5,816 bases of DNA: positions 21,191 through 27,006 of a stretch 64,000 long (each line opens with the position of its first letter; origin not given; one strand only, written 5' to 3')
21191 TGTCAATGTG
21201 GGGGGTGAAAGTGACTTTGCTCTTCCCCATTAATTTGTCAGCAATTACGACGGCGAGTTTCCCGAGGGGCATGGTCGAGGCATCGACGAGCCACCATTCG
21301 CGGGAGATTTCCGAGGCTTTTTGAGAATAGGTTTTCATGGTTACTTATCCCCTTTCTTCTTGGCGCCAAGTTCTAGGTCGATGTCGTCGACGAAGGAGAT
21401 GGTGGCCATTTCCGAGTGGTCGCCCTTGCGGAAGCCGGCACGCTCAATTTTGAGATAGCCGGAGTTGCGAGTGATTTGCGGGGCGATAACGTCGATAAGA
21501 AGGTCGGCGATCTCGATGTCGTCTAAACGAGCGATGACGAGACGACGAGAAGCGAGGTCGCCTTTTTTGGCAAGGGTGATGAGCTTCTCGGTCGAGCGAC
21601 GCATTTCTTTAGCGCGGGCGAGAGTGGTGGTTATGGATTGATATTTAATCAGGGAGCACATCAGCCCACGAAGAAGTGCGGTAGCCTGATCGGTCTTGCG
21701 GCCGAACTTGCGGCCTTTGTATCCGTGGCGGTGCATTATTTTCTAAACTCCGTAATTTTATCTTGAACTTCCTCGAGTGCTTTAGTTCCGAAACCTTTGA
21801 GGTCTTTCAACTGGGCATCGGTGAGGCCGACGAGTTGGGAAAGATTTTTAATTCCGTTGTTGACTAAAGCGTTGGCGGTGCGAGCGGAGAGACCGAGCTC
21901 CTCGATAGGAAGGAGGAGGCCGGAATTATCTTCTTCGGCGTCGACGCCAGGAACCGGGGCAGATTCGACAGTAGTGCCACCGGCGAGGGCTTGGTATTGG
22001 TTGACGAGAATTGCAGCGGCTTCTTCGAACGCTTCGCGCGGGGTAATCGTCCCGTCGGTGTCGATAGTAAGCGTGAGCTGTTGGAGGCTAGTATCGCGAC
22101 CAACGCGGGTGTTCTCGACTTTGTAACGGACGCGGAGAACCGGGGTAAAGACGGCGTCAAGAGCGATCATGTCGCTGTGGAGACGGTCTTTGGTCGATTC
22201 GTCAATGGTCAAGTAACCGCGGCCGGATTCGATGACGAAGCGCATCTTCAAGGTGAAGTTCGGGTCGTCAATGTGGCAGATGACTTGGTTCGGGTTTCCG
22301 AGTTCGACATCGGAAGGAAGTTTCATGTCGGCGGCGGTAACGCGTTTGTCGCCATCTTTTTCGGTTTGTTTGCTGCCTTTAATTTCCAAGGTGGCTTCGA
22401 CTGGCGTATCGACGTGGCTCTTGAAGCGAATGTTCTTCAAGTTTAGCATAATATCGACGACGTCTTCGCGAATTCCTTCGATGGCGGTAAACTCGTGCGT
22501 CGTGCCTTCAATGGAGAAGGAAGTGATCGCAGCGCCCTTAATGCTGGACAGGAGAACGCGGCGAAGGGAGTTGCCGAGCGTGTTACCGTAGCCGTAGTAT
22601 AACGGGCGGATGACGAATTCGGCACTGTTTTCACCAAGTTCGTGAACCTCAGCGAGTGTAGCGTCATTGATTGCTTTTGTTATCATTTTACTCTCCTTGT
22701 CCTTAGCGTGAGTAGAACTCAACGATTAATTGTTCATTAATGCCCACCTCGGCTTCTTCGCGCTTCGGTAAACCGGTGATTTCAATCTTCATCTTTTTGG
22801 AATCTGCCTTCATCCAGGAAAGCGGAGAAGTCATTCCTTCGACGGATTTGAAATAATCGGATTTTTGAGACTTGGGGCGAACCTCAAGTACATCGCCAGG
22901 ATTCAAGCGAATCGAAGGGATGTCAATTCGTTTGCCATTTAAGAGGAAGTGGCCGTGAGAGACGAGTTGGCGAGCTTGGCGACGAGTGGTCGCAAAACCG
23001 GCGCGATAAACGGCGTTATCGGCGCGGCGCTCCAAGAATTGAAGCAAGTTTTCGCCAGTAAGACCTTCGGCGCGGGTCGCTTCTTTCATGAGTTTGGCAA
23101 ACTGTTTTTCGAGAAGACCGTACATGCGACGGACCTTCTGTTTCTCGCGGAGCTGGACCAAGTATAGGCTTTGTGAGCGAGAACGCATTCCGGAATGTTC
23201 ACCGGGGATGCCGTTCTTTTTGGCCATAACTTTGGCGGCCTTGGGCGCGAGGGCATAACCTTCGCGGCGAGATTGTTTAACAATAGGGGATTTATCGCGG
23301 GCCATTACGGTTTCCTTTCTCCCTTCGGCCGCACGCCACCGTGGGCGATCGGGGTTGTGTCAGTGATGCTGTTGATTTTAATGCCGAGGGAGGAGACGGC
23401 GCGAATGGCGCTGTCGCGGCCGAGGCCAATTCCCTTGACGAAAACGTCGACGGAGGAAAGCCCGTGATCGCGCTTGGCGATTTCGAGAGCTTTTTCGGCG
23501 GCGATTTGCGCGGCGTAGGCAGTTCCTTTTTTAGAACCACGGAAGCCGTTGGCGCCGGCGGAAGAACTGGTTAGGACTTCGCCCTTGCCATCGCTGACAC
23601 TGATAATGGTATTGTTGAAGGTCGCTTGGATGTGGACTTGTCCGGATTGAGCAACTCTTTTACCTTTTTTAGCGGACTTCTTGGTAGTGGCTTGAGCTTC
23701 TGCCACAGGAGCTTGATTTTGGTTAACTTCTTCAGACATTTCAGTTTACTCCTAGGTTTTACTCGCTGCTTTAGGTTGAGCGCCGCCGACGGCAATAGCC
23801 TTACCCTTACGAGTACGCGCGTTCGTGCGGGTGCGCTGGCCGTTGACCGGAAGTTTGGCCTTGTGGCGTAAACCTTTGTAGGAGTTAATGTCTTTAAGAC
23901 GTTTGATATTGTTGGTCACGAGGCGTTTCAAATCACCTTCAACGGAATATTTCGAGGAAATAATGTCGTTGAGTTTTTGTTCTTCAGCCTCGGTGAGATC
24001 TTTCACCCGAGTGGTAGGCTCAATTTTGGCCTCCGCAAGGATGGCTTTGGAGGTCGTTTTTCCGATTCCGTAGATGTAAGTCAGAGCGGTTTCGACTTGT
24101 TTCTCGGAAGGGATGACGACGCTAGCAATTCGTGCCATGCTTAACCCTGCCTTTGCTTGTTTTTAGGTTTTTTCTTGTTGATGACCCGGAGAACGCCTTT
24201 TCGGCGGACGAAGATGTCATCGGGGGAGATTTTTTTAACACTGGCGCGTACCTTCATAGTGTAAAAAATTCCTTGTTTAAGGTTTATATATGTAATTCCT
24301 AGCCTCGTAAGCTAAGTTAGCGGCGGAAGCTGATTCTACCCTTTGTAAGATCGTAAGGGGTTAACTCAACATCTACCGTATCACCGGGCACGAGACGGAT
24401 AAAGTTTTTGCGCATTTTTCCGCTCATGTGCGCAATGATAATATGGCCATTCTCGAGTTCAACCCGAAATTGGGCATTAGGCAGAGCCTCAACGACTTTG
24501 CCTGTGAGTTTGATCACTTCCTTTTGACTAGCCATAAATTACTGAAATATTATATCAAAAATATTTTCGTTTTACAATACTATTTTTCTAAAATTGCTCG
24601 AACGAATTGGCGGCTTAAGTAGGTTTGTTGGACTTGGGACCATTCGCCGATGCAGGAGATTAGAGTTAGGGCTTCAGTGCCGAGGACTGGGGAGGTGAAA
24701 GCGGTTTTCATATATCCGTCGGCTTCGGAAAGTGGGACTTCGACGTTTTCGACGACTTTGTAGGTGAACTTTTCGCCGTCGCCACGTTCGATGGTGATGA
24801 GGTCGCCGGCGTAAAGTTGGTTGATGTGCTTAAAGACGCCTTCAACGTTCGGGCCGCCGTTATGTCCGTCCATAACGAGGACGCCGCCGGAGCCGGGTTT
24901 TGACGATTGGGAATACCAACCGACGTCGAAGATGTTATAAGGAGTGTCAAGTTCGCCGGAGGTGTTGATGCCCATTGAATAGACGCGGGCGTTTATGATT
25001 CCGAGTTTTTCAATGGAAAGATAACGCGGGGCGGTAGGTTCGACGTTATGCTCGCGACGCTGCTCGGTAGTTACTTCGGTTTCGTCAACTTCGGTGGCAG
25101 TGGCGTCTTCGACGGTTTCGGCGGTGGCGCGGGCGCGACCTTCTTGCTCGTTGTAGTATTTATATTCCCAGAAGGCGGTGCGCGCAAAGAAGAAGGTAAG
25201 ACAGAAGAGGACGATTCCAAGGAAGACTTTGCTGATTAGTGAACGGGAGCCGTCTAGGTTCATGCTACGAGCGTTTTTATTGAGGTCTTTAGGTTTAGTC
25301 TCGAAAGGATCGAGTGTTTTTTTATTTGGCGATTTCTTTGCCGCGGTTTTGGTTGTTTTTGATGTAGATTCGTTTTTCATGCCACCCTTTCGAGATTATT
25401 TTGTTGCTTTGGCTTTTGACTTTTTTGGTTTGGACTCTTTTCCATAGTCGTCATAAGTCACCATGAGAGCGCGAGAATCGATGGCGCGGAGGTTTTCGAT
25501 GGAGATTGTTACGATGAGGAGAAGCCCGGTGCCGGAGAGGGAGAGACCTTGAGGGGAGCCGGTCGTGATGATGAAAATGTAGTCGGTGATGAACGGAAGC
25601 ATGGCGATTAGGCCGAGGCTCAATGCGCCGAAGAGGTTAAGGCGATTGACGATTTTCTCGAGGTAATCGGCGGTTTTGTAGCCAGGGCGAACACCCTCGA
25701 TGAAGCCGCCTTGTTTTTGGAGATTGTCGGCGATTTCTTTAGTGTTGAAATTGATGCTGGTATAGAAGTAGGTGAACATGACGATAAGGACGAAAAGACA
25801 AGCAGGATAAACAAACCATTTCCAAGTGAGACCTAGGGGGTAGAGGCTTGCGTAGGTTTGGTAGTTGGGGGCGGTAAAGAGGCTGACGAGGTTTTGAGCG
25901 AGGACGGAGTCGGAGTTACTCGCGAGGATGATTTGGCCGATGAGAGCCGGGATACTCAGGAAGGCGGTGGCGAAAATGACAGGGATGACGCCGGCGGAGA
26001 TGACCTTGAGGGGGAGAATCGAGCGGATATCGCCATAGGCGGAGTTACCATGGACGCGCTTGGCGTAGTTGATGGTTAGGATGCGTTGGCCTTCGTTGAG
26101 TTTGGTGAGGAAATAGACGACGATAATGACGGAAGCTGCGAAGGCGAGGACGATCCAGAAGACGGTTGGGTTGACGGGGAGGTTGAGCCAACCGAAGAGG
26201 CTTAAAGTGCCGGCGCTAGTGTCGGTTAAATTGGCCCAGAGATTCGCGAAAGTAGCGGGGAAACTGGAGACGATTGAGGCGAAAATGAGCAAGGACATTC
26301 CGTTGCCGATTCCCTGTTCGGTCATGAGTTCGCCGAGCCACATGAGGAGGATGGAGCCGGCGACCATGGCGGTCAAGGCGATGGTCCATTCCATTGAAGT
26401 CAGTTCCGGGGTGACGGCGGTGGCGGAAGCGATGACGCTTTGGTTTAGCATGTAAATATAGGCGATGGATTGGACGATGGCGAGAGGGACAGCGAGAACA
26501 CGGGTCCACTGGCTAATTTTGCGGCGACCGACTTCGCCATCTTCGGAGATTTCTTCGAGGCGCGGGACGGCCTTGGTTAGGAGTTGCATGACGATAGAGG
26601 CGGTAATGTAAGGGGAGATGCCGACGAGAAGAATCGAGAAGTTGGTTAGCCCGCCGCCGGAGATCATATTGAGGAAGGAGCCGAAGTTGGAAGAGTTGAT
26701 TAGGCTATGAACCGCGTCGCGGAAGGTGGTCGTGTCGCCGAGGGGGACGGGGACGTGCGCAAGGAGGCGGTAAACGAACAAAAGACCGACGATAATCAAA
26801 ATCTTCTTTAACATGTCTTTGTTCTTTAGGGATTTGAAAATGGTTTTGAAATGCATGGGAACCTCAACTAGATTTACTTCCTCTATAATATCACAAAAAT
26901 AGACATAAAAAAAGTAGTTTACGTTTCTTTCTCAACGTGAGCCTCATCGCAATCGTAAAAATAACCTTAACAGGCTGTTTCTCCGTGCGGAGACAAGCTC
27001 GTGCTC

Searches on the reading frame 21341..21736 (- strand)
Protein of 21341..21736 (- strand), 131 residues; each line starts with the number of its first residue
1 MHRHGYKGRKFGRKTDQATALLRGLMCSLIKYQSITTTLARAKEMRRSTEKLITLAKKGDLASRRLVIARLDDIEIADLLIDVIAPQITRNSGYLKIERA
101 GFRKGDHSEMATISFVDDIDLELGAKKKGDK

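Call 40: search_protein_families(library=pfam, proteins=[window:21341-21736:-], max_evalue=0.00001)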
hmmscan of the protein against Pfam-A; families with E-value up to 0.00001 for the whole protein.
window:21341-21736:- (131 aa): 1 family
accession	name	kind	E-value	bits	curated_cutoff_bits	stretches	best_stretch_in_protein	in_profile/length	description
PF01196.24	Ribosomal_L17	-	5.7e-27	94.9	27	1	21-116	1-97/97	Ribosomal protein L17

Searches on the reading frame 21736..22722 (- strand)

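Call 40: search_protein_families(library=pfam, proteins=[window:21736-22722:-], max_evalue=0.00001)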
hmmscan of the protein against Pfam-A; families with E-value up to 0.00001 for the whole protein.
window:21736-22722:- (328 aa): 3 families
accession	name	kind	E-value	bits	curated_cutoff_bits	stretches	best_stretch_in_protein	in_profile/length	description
PF01000.31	RNA_pol_A_bac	-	1e-25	90.7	33.9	1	71-193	3-119/119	RNA polymerase Rpb3/RpoA insert domain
PF01193.29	RNA_pol_L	-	2.4e-20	72.5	24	1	40-242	2-73/74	RNA polymerase Rpb3/Rpb11 dimerisation domain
PF03118.21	RNA_pol_A_CTD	-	8.3e-16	57.9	23.8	1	264-325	6-67/67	Bacterial RNA polymerase, alpha chain C terminal domain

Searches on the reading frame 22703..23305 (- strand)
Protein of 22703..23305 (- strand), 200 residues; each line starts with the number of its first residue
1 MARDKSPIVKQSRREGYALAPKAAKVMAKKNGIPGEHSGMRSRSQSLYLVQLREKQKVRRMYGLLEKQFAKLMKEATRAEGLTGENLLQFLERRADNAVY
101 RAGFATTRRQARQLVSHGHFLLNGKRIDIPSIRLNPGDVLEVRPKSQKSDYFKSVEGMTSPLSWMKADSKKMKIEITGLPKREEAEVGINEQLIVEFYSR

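Call 40: search_protein_families(library=pfam, proteins=[window:22703-23305:-], max_evalue=0.00001)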
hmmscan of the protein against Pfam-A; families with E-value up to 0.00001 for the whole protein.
window:22703-23305:- (200 aa): 2 families
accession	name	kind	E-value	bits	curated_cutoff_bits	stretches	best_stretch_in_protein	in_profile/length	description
PF00163.24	Ribosomal_S4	-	1.7e-22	80.3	23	1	5-92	3-95/95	Ribosomal protein S4/S9 N-terminal domain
PF01479.30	S4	-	3e-18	65.7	22.8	1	93-140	1-48/48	S4 domain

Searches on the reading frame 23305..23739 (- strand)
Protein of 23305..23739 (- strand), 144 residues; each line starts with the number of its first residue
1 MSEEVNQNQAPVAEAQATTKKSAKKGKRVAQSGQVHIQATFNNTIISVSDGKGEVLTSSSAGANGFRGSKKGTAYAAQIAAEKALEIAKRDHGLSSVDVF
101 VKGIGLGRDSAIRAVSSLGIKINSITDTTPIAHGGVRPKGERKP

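Call 40: search_protein_families(library=pfam, proteins=[window:23305-23739:-], max_evalue=0.00001)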
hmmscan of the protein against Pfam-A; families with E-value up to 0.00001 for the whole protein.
window:23305-23739:- (144 aa): 1 family
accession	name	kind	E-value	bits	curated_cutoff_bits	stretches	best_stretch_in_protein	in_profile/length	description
PF00411.24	Ribosomal_S11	-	1.8e-34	118.9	25.1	1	33-142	1-109/110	Ribosomal protein S11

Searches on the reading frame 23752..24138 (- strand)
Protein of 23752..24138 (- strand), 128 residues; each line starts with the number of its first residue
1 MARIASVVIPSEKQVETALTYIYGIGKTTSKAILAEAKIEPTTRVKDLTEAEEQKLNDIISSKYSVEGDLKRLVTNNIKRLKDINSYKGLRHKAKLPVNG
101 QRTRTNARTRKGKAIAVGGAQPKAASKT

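Call 40: search_protein_families(library=pfam, proteins=[window:23752-24138:-], max_evalue=0.00001)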
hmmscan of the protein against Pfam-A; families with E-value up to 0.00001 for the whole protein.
window:23752-24138:- (128 aa): 1 family
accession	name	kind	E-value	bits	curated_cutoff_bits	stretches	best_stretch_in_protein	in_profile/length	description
PF00416.27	Ribosomal_S13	-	2.4e-29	102.8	31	1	3-109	1-128/128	Ribosomal protein S13/S18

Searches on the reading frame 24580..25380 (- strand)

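Call 40: search_protein_families(library=pfam, proteins=[window:24580-25380:-], max_evalue=0.00001)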
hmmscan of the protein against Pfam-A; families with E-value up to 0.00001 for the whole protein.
window:24580-25380:- (266 aa): 1 family
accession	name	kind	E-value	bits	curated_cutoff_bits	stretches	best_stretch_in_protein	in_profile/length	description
PF04203.18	Sortase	-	1.9e-15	57.1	26.6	1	121-262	1-122/125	Sortase domain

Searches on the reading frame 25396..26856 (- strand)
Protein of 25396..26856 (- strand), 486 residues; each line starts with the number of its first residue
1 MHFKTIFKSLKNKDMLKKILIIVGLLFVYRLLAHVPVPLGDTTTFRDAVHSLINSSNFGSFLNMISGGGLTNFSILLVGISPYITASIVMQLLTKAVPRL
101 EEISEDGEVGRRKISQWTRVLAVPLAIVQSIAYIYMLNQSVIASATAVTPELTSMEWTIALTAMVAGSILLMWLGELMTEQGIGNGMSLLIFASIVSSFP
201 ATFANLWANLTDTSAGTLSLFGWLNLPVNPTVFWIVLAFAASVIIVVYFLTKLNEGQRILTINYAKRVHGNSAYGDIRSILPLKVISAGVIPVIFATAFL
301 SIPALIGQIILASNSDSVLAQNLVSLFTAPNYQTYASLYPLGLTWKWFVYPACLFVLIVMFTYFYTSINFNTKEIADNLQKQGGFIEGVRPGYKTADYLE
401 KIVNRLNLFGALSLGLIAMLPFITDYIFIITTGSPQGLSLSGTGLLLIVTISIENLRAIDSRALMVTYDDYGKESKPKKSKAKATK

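Call 40: search_protein_families(library=pfam, proteins=[window:25396-26856:-], max_evalue=0.00001)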
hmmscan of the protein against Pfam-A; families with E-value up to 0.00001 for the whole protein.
window:25396-26856:- (486 aa): 1 family
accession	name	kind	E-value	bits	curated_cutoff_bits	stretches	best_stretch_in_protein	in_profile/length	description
PF00344.25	SecY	-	5.6e-91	305.5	32.2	1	74-454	1-304/306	SecY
